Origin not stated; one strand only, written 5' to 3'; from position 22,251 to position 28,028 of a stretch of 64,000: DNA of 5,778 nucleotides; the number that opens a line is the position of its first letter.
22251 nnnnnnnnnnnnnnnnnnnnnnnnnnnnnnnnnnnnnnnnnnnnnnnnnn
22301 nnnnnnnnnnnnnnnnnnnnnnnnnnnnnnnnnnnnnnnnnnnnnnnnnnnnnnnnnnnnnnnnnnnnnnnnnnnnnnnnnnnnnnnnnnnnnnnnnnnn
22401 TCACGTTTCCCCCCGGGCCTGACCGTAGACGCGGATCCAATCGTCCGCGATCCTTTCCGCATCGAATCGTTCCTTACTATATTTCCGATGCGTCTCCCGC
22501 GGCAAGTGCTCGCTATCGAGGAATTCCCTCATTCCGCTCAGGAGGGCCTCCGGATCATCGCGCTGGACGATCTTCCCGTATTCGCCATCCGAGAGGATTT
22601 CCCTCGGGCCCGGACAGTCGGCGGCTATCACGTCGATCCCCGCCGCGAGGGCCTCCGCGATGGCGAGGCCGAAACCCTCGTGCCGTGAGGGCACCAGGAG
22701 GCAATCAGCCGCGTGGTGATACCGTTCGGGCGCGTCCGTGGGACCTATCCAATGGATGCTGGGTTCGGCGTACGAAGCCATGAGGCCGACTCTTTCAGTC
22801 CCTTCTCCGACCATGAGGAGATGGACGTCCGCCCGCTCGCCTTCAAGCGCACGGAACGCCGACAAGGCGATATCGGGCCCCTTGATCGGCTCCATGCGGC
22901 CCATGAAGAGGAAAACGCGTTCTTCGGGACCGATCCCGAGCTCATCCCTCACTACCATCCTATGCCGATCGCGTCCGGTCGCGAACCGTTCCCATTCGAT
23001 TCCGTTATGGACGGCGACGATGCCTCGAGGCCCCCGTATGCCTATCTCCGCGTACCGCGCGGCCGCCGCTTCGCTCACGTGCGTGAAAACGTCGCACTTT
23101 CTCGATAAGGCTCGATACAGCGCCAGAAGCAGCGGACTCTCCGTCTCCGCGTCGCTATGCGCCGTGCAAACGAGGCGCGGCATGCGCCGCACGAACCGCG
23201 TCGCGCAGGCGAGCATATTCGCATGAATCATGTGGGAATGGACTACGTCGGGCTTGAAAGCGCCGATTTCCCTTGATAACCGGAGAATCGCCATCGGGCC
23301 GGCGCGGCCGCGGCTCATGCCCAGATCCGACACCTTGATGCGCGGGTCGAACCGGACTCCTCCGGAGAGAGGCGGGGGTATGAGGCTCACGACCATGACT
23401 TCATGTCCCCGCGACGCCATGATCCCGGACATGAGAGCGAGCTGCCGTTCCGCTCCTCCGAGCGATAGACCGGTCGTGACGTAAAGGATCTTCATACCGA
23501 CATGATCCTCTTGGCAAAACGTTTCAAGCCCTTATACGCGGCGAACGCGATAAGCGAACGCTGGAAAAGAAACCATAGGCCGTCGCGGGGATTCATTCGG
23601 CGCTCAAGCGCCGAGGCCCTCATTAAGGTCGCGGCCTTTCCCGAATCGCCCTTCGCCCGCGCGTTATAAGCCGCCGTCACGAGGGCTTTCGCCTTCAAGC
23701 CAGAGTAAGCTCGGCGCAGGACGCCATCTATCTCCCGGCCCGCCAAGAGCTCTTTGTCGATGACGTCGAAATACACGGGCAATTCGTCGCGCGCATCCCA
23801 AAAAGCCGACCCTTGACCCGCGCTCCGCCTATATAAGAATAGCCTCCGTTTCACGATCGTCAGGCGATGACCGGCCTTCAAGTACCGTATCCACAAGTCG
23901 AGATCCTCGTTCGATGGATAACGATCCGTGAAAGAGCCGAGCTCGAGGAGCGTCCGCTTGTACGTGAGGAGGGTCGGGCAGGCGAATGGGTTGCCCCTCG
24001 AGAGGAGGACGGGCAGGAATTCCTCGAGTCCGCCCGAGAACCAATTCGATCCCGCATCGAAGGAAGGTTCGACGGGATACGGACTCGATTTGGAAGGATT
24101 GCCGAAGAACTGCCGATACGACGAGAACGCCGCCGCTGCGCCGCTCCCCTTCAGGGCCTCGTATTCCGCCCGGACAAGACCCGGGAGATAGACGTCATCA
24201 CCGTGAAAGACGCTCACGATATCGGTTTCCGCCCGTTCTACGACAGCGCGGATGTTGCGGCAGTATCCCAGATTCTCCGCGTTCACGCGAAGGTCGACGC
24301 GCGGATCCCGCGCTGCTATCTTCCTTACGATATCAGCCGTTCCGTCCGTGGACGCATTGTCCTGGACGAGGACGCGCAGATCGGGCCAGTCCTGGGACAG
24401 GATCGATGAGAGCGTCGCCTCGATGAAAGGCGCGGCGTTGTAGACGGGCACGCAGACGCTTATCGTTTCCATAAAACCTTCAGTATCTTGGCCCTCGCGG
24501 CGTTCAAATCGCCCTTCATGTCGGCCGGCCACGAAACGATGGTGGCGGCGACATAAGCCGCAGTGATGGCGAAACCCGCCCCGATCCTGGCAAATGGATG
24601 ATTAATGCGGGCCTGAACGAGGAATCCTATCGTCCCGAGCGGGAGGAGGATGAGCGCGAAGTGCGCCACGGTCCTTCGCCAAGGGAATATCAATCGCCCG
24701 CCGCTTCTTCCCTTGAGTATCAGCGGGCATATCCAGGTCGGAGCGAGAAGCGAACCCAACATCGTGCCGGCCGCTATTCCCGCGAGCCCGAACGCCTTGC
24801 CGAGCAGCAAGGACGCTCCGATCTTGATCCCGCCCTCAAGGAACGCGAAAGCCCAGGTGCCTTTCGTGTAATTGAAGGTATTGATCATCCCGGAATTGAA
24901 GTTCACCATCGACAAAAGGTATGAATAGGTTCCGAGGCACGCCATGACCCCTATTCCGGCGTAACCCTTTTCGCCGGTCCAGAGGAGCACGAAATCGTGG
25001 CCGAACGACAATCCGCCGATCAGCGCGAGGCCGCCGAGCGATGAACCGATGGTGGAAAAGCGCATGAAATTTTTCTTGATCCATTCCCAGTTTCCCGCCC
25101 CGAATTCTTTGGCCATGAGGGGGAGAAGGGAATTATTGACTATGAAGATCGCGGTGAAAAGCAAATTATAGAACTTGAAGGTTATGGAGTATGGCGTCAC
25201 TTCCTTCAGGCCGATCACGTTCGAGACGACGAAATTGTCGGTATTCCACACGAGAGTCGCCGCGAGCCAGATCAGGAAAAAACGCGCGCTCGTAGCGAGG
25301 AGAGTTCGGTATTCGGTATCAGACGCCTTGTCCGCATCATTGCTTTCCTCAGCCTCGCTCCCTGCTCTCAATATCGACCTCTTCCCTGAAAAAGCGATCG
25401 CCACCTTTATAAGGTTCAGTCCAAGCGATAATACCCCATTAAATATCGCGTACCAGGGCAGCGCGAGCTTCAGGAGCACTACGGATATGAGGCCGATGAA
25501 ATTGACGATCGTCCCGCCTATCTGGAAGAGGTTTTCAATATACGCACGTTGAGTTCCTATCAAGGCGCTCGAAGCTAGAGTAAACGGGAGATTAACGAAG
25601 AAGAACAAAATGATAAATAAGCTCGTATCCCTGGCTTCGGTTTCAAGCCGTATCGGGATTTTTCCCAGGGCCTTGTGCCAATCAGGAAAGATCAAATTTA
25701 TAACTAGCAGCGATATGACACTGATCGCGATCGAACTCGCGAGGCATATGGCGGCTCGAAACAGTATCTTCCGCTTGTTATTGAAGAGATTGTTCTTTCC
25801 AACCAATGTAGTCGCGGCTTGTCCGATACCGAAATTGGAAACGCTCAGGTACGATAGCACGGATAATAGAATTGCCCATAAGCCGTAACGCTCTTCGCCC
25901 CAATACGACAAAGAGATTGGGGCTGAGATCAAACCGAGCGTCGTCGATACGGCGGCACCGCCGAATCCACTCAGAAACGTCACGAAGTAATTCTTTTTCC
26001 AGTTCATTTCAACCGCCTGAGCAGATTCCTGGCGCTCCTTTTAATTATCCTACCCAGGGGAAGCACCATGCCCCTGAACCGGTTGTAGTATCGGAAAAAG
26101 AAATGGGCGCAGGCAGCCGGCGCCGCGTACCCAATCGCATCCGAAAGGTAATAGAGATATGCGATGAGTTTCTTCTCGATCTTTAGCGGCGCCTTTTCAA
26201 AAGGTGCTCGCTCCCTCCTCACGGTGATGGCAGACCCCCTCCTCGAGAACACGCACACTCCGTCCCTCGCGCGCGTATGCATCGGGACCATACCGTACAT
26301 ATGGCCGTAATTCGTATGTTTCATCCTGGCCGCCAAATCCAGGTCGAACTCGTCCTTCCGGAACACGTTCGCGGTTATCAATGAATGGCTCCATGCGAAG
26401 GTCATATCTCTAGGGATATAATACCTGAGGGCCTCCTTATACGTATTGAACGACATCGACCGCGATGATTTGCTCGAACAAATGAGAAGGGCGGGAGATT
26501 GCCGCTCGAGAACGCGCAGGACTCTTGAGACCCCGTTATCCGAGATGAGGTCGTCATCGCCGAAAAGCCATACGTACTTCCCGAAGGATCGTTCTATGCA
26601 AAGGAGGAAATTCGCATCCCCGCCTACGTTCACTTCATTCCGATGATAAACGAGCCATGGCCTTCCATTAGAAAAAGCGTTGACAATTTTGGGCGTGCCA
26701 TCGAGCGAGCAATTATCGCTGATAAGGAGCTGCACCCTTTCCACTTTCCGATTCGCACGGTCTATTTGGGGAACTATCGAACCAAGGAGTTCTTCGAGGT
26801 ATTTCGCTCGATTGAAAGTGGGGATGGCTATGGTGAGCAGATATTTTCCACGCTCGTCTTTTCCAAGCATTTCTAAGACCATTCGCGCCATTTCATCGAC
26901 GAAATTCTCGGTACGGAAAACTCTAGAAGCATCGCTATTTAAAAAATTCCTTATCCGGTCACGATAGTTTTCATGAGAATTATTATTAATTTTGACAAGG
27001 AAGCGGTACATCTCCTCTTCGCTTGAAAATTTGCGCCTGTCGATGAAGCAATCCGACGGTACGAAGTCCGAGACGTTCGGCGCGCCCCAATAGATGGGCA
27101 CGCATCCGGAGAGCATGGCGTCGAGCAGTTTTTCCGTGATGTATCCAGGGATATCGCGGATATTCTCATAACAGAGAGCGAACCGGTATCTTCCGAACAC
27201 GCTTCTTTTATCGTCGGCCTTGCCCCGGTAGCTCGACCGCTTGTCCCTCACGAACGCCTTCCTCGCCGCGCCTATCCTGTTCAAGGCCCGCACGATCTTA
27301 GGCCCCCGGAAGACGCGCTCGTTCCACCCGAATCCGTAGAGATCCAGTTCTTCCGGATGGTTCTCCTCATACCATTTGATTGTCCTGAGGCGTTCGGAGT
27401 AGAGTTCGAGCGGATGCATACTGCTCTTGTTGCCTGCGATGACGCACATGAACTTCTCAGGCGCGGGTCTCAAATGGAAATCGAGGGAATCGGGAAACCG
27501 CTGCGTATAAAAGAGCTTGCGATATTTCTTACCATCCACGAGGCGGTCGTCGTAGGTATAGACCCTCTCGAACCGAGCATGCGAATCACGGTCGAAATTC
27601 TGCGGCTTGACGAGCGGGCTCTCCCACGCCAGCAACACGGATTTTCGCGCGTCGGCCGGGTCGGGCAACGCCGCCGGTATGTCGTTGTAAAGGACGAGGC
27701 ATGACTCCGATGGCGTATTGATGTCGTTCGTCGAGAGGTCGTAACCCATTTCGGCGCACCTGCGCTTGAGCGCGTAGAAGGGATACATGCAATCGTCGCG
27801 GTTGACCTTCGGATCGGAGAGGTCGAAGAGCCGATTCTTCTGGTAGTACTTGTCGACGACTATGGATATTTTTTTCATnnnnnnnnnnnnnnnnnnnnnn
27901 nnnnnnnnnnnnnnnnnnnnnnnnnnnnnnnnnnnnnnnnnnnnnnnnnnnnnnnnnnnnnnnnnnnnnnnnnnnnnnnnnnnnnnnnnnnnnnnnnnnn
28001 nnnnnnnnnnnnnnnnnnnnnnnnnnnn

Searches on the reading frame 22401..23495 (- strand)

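Call 53: search_protein_families(library=ncbifam, proteins=[window:22401-23495:-], max_evalue=0.00001)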
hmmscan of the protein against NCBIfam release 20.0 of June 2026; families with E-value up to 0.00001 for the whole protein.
window:22401-23495:- (364 aa): 25 families
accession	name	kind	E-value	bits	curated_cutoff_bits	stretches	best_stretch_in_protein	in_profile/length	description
TIGR03088.1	stp2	hypoth_equivalog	1.1e-25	90.5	409.05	1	8-359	9-372/374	TIGR03088 family PEP-CTERM/XrtA system glycosyltransferase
TIGR03999.1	thiol_BshA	equivalog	1.3e-23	83.6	273.7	1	83-359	86-372/375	N-acetyl-alpha-D-glucosaminyl L-malate synthase BshA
TIGR04047.1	MSMEG_0565_glyc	hypoth_equivalog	6.2e-21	74.9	259.85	1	80-337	83-350/373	MSMEG_0565 family glycosyltransferase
TIGR03449.1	mycothiol_MshA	equivalog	2.8e-19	69.3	462.5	1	158-357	189-400/406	D-inositol-3-phosphate glycosyltransferase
NF053787.1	GlcN_PG_synth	equivalog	7.6e-18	64.5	480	1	127-358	137-357/361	N-acetylglucosaminyl phosphatidylglycerol synthase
TIGR04157.1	glyco_rSAM_CFB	subfamily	2.9e-17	62.7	400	1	157-308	193-346/406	TIGR04157 family glycosyltransferase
TIGR02149.1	glgA_Coryne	subfamily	6.1e-17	61.8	302.4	1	158-342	170-365/391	glycogen synthase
NF041876.1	EPS_EpsE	equivalog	9.4e-16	58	400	1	197-347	219-383/389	exopolysaccharide biosynthesis GT4 family glycosyltransferase EpsE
TIGR04063.1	stp3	hypoth_equivalog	1e-14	54.3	442.05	1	149-357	173-392/397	TIGR04063 family PEP-CTERM/XrtA system glycosyltransferase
NF050063.1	ProtGlycPglJ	equivalog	1.4e-14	54.1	500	1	190-354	192-360/363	N-acetylgalactosamine-N,N'-diacetylbacillosaminyl-diphospho-undecaprenol 4-alpha-N-acetylgalactosaminyltransferase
NF038295.1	EPS_HpsP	equivalog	2e-13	50.1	550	1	177-359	192-386/388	hormogonium polysaccharide biosynthesis glycosyltransferase HpsP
NF007640.0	PRK10307.1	subfamily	7.5e-13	48.1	276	1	126-350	164-397/411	WcaI family glycosyltransferase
NF038229.1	Glyco4_Geo_Pelo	equivalog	1e-12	47.8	400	1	72-359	46-335/338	GPMC system family 4 glycosyltransferase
NF012028.0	PRK15484.1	subfamily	1.4e-11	44.2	618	1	160-309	164-324/380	lipopolysaccharide N-acetylglucosaminyltransferase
NF007396.0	PRK09922.1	equivalog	2.6e-11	43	385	1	191-330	181-328/361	lipopolysaccharide 1,6-galactosyltransferase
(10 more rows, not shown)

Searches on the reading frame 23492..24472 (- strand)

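Call 53: search_protein_families(library=ncbifam, proteins=[window:23492-24472:-], max_evalue=0.00001)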
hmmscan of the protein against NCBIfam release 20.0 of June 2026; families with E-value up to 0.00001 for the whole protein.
window:23492-24472:- (326 aa): 12 families
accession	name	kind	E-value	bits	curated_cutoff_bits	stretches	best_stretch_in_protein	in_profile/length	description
NF047683.1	TeichurnBiosyTuaG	equivalog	1.9e-15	57.2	400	1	2-120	6-124/252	teichuronic acid biosynthesis protein TuaG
NF053739.1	GlytfEpsEBac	equivalog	4e-14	52.2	450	1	4-97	3-97/265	glycosyltransferase EpsE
NF050050.1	ProtGlycPglI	equivalog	1.3e-13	51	500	1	2-100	2-101/306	GalNAc(5)-diNAcBac-PP-undecaprenol beta-1,3-glucosyltransferase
TIGR03937.1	PgaC_IcaA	equivalog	4.3e-12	45.7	422.3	1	2-94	45-137/407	poly-beta-1,6-N-acetyl-D-glucosamine synthase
NF007482.0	PRK10073.1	equivalog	1.6e-10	40.5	423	1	3-99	7-102/334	glycosyltransferase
TIGR04283.1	glyco_like_mftF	equivalog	4.1e-09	36.3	182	1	4-110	1-100/221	TIGR04283 family arsenosugar biosynthesis glycosyltransferase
TIGR03469.1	HpnB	hypoth_equivalog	3.7e-08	32.8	379.25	1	3-58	45-101/386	hopene-associated glycosyltransferase HpnB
NF045692.1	OglycostaseCruG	equivalog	9.5e-08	31.4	600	1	2-63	41-102/386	2'-O-glycosyltransferase CruG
TIGR03965.1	mycofact_glyco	equivalog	1.6e-07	30.6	280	0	2-98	74-170/467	mycofactocin biosynthesis glycosyltransferase MftF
NF041875.1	EPS_EpsD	equivalog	1.8e-07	30.9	370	0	4-100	1-97/325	exopolysaccharide biosynthesis glycosyltransferase EpsD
NF038299.1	EPS_HpsN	equivalog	2.4e-07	30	425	1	3-97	2-95/317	hormogonium polysaccharide biosynthesis glycosyltransferase HpsN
NF038302.1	EPS_HpsE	equivalog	4.9e-06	25.7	300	1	4-118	3-122/307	hormogonium polysaccharide biosynthesis glycosyltransferase HpsE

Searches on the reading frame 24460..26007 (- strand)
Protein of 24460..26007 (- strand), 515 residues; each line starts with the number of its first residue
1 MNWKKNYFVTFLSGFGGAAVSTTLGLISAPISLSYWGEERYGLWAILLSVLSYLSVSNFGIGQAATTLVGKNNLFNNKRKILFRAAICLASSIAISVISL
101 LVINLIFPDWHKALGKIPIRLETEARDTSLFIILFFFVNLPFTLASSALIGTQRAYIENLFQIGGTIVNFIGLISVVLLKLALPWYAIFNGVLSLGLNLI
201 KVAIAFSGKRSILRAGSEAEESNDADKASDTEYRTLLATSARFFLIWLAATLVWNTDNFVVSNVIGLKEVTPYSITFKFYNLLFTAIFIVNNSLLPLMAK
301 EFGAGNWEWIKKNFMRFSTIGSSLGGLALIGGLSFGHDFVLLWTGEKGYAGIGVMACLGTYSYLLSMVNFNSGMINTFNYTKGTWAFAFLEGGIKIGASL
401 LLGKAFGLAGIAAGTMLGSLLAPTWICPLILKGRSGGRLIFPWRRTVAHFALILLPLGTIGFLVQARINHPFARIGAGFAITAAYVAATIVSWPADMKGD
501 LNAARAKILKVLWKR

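Call 53: search_protein_families(library=ncbifam, proteins=[window:24460-26007:-], max_evalue=0.00001)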
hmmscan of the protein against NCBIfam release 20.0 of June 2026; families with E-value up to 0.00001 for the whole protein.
window:24460-26007:- (515 aa): 1 family
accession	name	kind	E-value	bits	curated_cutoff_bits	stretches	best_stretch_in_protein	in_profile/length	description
NF041503.1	WZX_like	subfamily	3e-06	26.6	300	0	134-386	137-381/429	O-unit flippase-like protein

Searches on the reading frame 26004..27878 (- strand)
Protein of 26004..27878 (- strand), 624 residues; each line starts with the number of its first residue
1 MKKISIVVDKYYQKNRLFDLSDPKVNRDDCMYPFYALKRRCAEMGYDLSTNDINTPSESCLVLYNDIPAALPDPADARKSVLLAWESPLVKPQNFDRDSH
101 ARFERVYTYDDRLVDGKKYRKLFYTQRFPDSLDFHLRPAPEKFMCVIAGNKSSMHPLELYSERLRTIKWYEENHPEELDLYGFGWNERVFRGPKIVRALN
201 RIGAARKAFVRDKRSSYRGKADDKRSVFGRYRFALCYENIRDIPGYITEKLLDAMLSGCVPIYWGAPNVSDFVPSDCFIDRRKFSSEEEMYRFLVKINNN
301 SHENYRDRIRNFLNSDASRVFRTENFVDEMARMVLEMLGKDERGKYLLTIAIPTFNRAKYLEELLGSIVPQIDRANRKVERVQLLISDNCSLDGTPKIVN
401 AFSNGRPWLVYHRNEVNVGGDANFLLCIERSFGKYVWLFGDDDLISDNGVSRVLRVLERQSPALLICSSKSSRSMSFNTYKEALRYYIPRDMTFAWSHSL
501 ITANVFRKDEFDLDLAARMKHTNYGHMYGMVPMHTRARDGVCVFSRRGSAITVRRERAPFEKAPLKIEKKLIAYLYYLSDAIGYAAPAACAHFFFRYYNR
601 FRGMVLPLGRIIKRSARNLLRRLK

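Call 53: search_protein_families(library=ncbifam, proteins=[window:26004-27878:-], max_evalue=0.00001)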
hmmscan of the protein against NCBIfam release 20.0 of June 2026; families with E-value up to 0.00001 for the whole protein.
window:26004-27878:- (624 aa): 2 families
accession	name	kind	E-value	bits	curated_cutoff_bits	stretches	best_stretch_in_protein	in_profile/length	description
NF038302.1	EPS_HpsE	equivalog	8.4e-07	28.2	300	1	348-455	3-109/307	hormogonium polysaccharide biosynthesis glycosyltransferase HpsE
NF050050.1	ProtGlycPglI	equivalog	3.3e-06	26.7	500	1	348-456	4-107/306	GalNAc(5)-diNAcBac-PP-undecaprenol beta-1,3-glucosyltransferase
